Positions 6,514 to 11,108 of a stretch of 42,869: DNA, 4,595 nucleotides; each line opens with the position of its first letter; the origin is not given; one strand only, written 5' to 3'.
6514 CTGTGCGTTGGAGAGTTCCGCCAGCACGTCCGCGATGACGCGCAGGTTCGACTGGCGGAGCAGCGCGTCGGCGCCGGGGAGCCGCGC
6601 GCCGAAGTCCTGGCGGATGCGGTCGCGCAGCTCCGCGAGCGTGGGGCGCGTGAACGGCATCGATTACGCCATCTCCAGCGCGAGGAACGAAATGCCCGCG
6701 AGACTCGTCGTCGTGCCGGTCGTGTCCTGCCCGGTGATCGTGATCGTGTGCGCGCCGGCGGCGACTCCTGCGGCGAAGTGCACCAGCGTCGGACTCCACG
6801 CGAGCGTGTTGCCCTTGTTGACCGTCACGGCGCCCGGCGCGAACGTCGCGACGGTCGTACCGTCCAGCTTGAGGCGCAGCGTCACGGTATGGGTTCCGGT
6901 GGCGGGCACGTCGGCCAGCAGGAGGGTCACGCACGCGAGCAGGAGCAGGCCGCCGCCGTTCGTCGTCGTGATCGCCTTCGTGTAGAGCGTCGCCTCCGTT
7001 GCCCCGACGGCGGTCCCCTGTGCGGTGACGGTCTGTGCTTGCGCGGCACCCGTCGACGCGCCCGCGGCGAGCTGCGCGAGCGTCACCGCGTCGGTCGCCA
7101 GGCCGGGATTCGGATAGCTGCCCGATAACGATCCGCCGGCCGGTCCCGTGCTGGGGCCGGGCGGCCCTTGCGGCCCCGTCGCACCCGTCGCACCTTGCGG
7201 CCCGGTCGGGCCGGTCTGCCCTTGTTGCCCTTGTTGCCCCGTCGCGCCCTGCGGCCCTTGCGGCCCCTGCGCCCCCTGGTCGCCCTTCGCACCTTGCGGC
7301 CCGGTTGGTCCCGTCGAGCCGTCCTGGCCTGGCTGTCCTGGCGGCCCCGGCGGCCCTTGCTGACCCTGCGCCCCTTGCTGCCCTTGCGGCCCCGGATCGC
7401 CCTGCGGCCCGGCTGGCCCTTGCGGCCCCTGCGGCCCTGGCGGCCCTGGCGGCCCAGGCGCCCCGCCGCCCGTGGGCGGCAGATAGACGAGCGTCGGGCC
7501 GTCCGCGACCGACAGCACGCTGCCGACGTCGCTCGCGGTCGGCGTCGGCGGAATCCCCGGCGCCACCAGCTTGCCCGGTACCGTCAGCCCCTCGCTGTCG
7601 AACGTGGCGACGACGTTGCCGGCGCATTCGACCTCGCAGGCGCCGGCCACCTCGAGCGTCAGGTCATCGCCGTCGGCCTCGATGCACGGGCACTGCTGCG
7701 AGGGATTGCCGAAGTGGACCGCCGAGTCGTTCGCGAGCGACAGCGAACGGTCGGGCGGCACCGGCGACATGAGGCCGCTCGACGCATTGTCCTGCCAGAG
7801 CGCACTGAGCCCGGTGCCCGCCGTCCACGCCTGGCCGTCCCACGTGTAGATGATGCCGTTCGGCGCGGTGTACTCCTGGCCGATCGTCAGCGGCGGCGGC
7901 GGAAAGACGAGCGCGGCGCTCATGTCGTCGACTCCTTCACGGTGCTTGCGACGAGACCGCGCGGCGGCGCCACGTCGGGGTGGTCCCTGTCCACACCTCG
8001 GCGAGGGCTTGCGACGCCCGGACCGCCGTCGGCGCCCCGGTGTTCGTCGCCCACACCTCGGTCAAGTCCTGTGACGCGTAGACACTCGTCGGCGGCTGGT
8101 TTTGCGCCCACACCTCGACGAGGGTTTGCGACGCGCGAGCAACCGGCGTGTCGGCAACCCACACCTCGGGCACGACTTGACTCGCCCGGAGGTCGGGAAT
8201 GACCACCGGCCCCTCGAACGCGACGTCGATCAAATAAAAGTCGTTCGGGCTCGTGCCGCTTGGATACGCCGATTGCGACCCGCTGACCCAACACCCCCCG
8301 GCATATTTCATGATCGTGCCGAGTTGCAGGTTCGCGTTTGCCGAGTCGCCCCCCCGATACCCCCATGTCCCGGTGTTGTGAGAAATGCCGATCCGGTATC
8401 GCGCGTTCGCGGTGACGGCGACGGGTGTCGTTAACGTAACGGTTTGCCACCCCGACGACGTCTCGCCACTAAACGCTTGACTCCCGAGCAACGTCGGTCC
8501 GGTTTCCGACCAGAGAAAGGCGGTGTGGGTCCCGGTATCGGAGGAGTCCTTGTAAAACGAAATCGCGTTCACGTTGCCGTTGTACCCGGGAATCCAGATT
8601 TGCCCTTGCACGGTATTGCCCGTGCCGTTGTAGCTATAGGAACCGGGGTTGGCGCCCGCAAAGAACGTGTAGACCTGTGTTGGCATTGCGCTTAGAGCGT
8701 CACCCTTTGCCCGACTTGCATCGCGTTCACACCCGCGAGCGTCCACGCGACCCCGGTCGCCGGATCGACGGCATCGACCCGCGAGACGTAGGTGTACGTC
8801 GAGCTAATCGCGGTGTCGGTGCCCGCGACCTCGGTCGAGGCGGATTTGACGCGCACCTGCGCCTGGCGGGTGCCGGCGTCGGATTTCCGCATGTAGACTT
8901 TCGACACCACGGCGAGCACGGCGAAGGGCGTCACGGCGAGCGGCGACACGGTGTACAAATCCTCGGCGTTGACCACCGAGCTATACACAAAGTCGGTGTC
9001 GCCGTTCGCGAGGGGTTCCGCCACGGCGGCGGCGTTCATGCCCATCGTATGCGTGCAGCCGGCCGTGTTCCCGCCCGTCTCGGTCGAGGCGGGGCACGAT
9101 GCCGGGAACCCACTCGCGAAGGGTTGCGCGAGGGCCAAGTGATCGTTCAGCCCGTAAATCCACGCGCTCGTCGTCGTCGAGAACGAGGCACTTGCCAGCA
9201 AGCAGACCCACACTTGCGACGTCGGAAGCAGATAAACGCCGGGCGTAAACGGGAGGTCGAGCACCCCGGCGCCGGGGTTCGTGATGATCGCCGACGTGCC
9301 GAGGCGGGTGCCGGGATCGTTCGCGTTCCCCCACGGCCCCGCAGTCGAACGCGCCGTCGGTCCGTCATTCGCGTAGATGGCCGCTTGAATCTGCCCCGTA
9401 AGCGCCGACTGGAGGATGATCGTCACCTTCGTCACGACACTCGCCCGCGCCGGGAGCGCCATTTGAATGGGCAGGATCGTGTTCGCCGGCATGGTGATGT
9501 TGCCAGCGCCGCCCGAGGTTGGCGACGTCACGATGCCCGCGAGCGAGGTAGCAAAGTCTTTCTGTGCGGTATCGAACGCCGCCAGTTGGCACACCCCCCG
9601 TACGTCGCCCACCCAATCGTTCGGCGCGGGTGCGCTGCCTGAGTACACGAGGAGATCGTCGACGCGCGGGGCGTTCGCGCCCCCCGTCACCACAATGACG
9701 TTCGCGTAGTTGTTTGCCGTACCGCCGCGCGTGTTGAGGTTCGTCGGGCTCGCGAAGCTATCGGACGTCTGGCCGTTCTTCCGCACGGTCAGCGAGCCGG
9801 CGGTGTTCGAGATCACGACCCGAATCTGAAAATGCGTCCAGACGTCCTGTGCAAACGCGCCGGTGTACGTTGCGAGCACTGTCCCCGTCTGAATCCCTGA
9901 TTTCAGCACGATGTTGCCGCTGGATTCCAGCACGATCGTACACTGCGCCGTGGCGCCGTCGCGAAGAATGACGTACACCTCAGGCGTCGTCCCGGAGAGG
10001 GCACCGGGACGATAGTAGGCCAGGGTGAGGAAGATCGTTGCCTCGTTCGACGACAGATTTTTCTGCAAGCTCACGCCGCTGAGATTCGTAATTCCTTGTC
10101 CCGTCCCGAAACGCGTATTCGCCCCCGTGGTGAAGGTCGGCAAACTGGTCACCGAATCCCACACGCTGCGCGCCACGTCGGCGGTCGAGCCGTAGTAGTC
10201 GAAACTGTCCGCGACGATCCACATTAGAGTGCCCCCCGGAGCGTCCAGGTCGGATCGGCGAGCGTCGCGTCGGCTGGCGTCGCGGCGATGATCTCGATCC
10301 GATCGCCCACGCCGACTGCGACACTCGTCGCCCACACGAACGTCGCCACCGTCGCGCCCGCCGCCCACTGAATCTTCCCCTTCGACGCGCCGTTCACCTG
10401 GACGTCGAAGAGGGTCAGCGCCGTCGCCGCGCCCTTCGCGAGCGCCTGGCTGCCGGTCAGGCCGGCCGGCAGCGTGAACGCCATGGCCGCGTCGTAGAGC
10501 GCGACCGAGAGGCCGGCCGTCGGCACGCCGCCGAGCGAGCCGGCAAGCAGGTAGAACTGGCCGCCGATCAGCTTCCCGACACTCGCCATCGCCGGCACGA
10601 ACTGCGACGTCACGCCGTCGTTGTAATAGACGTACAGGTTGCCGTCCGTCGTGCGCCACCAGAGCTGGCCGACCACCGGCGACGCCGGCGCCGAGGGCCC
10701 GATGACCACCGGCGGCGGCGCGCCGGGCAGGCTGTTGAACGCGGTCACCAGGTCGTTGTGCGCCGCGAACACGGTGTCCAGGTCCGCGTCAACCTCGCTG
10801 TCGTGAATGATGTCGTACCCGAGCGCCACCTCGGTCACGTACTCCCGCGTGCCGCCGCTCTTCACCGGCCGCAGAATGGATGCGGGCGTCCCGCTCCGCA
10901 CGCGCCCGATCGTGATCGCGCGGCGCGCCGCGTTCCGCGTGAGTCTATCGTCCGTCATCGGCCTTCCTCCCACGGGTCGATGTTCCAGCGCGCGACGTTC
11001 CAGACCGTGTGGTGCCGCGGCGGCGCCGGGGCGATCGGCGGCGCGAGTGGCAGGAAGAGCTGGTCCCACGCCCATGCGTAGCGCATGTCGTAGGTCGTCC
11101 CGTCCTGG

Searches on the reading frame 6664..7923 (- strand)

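Call 46: search_protein_families(library=phrogs, proteins=[window:6664-7923:-], max_evalue=0.001)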
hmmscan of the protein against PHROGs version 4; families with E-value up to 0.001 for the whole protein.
window:6664-7923:- (419 aa): 18 families
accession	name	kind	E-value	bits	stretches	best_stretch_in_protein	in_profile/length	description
phrog_5073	-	tail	4e-30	106.3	1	155-360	259-437/519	tail fiber protein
phrog_8745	-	tail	3.3e-20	72.1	1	154-313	1410-1577/1803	tail fiber protein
phrog_6320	-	tail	6.9e-20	72.4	1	154-265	101-211/745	tail fiber protein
phrog_819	-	tail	1.9e-17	63.8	1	154-266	481-592/1024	tail protein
phrog_1806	-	tail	1e-15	58.8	1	153-300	114-265/276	collagen like minor tail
phrog_366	-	tail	1.9e-13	51.7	2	154-226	312-384/474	tail fiber protein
phrog_18350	-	tail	3.9e-10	40.8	2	193-261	129-208/253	tail fiber protein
phrog_26246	-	tail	5.7e-10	39.9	1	160-256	95-191/329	tail protein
phrog_10972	-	tail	5.1e-09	37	1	222-320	156-243/343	tail fiber protein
phrog_1658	-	unknown function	7.6e-09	36.7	1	152-217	41-106/239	-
phrog_29268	-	unknown function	5.3e-08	32.5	1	165-252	420-534/653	-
phrog_34255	-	unknown function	1.2e-06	27.6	1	154-319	311-479/1044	-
phrog_38806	-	unknown function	1.1e-05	25.9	1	206-264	74-131/285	-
phrog_3420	-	unknown function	2.7e-05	22.9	1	151-381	162-392/929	-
phrog_17587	-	tail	3.2e-05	23.6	1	208-263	351-405/641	tail fiber protein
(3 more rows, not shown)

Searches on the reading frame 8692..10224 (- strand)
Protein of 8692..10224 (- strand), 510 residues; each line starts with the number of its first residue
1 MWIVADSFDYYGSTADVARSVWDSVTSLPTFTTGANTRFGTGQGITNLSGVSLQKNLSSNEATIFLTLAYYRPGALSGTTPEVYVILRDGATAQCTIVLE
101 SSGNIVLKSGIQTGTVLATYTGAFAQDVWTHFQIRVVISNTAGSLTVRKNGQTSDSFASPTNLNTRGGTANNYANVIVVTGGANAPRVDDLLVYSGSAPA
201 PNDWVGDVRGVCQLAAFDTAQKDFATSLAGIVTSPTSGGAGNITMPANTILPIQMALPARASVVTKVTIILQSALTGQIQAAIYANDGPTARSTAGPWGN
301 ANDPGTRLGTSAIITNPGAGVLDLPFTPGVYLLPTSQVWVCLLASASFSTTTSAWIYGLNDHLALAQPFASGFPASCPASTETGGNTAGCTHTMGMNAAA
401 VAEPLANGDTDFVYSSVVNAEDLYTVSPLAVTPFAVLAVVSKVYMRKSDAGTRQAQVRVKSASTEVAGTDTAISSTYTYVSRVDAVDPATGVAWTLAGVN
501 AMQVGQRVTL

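Call 46: search_protein_families(library=phrogs, proteins=[window:8692-10224:-], max_evalue=0.001)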
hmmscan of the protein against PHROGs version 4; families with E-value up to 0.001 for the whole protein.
window:8692-10224:- (510 aa): 1 family
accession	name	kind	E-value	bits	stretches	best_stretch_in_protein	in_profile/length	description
phrog_2448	-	unknown function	1.9e-17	64.5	2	399-509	225-334/335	-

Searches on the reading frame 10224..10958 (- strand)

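Call 46: search_protein_families(library=phrogs, proteins=[window:10224-10958:-], max_evalue=0.001)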
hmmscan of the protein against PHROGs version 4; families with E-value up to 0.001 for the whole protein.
window:10224-10958:- (244 aa): 6 families
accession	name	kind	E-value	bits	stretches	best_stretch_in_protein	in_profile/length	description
phrog_22757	-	unknown function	3.8e-10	40.6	1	85-244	24-191/193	-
phrog_7049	-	tail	3e-09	37.7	1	159-244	157-245/246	tail fiber protein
phrog_3304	-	tail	9.6e-09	36.3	1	75-126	118-169/177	L-shaped tail fiber protein assembly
phrog_9729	-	tail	3.2e-07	30.4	1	84-213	588-709/750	tail fiber protein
phrog_11585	-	unknown function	0.00037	20.6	1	162-243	189-277/280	-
phrog_29809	-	unknown function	0.0005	21.2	1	163-237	87-162/170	-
